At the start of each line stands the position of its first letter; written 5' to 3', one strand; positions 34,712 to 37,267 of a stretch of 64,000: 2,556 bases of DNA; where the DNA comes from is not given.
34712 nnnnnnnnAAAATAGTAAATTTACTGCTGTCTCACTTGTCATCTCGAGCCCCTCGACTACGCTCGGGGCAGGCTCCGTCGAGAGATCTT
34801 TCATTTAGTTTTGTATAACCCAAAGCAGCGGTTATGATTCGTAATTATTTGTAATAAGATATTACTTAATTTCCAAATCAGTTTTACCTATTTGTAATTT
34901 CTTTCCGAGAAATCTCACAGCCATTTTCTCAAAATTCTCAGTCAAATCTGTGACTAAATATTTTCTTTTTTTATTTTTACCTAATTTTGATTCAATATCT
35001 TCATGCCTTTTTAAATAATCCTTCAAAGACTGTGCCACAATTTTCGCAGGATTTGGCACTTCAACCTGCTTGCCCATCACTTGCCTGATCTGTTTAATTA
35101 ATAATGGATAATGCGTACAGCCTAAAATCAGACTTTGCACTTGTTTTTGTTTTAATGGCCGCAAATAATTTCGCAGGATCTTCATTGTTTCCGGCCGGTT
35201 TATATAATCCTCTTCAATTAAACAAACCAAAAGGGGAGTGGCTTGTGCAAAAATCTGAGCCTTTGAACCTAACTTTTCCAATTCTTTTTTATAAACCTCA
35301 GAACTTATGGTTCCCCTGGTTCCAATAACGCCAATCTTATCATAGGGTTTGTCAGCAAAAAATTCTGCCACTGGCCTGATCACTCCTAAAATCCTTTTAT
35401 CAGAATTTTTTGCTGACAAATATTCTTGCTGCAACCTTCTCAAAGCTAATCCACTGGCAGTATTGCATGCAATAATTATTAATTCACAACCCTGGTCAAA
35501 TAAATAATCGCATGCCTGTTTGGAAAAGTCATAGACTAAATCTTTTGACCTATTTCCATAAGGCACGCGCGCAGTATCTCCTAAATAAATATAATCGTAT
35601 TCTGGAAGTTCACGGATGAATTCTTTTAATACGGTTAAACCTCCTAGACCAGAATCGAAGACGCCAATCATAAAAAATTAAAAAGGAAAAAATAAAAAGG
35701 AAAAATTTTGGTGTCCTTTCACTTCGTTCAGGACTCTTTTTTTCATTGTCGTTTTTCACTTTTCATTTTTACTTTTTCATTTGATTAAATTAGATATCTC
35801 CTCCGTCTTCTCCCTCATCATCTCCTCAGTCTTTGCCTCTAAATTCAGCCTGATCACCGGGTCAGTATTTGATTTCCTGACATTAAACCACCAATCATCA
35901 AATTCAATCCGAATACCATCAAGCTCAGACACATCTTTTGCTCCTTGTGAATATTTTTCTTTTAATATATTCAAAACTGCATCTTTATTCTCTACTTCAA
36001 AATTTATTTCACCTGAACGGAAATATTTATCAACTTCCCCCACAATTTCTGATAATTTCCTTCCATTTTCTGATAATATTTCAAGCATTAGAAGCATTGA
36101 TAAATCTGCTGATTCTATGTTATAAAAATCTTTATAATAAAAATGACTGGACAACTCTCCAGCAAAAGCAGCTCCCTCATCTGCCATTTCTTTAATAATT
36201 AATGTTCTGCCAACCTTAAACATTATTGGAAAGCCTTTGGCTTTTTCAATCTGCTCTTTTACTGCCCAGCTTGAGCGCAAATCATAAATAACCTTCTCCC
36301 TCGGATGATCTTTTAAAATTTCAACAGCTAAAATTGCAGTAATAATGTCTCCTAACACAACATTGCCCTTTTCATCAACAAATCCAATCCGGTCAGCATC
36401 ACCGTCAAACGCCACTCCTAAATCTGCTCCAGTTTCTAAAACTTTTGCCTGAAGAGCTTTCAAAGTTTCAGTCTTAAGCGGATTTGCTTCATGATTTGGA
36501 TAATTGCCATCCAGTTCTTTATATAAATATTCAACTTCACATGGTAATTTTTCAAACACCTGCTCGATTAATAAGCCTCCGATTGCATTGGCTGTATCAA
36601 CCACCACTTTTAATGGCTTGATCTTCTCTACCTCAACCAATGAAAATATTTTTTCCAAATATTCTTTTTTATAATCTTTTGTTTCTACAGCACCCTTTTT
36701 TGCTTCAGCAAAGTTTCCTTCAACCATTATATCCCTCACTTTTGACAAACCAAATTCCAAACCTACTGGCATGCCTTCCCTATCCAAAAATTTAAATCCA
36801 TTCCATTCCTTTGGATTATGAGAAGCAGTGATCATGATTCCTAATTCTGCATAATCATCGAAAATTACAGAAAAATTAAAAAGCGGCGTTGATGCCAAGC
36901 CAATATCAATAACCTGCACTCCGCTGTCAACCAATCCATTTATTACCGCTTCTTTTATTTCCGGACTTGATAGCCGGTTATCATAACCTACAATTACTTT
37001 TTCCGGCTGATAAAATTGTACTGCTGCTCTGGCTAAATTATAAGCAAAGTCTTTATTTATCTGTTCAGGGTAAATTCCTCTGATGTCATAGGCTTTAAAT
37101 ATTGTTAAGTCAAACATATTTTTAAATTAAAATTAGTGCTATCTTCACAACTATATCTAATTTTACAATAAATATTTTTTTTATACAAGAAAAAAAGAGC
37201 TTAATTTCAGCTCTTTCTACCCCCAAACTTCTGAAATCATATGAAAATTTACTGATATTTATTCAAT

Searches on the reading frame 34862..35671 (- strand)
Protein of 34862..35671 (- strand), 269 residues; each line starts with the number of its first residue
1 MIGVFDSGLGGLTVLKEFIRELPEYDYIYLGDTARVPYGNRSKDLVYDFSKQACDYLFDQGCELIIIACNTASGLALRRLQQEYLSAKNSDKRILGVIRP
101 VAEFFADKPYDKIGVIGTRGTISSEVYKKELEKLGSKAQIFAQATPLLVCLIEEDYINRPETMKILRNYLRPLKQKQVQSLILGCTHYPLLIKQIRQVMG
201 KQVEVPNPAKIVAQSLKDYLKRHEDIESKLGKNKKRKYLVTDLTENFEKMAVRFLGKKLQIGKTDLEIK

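Call 52: search_protein_families(library=pfam, proteins=[window:34862-35671:-], max_evalue=0.001)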
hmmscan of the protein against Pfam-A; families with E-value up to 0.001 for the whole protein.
window:34862-35671:- (269 aa): 1 family
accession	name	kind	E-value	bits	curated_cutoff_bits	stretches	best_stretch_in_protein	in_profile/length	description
PF01177.27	Asp_Glu_race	-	4e-21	76.2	31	1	22-213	25-208/211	Asp/Glu/Hydantoin racemase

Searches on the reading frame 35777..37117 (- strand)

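Call 52: search_protein_families(library=pfam, proteins=[window:35777-37117:-], max_evalue=0.001)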
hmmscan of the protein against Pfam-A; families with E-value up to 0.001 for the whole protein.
window:35777-37117:- (446 aa): 4 families
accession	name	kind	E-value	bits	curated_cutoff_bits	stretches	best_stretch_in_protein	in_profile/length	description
PF02878.22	PGM_PMM_I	-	1.1e-34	119.6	22.5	1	6-131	3-131/138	Phosphoglucomutase/phosphomannomutase, alpha/beta/alpha domain I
PF02879.22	PGM_PMM_II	-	1.5e-23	83.7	29.3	1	152-251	2-103/103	Phosphoglucomutase/phosphomannomutase, alpha/beta/alpha domain II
PF02880.22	PGM_PMM_III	-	1.5e-19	70.6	20.7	1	256-365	2-115/115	Phosphoglucomutase/phosphomannomutase, alpha/beta/alpha domain III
PF00408.26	PGM_PMM_IV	-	3.4e-10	40.3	23.1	1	370-441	1-65/68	Phosphoglucomutase/phosphomannomutase, C-terminal domain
